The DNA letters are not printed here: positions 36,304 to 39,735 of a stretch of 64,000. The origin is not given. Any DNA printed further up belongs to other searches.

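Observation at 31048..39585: NACHT gene is co-directional with, and 20 bp upstream of, a translationally coupled HTH-hsdM-hsdS-hsdR operon: possible guard/back-up layer for Type I R-M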

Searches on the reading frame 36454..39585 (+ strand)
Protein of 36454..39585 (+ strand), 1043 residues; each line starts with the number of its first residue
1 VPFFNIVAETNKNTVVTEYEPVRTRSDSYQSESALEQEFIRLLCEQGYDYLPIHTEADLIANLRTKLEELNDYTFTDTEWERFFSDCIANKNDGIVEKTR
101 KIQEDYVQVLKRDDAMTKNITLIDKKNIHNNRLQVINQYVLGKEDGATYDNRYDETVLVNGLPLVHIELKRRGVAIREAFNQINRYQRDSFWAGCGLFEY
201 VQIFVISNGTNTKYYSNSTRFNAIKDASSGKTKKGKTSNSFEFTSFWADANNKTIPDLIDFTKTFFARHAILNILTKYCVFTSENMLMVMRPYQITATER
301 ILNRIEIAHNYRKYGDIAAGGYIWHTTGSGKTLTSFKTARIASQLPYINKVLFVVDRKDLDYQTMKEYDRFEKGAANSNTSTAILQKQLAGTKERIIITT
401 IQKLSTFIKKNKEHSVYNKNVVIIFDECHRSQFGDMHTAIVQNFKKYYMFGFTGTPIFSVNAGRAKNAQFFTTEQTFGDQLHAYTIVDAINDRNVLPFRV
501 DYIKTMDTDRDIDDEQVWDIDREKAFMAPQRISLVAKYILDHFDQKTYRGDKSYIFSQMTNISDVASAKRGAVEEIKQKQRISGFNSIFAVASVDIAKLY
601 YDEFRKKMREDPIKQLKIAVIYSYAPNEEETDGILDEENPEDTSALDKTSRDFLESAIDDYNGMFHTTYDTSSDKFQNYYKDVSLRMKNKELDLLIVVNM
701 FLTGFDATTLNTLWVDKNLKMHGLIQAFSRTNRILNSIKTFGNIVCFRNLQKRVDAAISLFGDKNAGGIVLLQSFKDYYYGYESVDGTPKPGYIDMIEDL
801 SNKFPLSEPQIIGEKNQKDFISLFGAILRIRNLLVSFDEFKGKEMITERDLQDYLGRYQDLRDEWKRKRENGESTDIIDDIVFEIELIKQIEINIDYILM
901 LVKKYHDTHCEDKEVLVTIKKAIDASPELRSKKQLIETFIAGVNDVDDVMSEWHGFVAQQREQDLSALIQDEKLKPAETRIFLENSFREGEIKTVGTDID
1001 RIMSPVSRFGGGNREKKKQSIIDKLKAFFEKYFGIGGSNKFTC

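Call 3: search_protein_families(library=pfam, proteins=[window:36454-39585:+], max_evalue=0.01)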
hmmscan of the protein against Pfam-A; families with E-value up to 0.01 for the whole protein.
window:36454-39585:+ (1043 aa): 6 families
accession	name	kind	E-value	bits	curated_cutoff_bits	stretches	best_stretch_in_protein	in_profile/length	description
PF12008.13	EcoR124_C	-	2.6e-69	234.2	23.1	1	770-1032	1-260/260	Type I restriction and modification enzyme - subunit R C terminal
PF22679.2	T1R_D3-like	-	8e-60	202.3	27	1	584-749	2-158/158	Type I restriction enzyme subunit R domain 3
PF18766.7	SWI2_SNF2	-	8.8e-55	186.2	26.7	1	293-518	1-204/221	SWI2/SNF2 ATPase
PF04313.20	HSDR_N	-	1e-46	159.8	25.1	1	29-222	1-197/198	Type I restriction enzyme R protein N terminus (HSDR_N)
PF04851.21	ResIII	-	2.8e-40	138.4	22.5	1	288-457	2-163/164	Type III restriction enzyme, res subunit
PF00270.35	DEAD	-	4.5e-09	36.7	26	1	325-457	21-161/167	DEAD/DEAH box helicase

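Call 4: search_protein_families(library=padloc, proteins=[window:36454-39585:+], max_evalue=0.01)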
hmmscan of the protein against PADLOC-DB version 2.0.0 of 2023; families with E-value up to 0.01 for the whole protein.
window:36454-39585:+ (1043 aa): 8 families
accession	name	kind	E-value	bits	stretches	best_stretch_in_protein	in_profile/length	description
PDLC03048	REase_I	-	0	1123.2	1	27-1036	1-973/976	Type I restriction enzyme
PDLC03043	REase_I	-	5.9e-89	296.3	1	7-307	8-290/313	Type I restriction enzyme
PDLC03045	REase_I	-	3.6e-60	202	1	112-749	92-685/995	Type I restriction enzyme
PDLC03046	REase_I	-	3.9e-59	198.5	1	30-763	3-747/1025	Type I restriction enzyme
PDLC03040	REase_I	-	1e-49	167.2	2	31-495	6-479/1029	Type I restriction enzyme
PDLC03044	REase_I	-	6.5e-37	125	1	118-761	104-700/1034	Type I restriction enzyme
PDLC03041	REase_I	-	5.7e-30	102.1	2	242-498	266-517/1099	Type I restriction enzyme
PDLC02707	PbeA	-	1.4e-10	38.4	1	207-497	158-449/672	PbeA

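Call 84: search_protein_families(library=phrogs, proteins=[window:36454-39582:+], max_evalue=0.00001)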
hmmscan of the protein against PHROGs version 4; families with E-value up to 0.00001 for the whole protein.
window:36454-39582:+ (1043 aa): 2 families
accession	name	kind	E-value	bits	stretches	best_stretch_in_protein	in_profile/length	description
phrog_3830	-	unknown function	1.9e-238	795.5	1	26-954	2-904/1032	-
phrog_62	-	DNA, RNA and nucleotide metabolism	1.5e-11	43.5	1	227-457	674-850/1881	DNA helicase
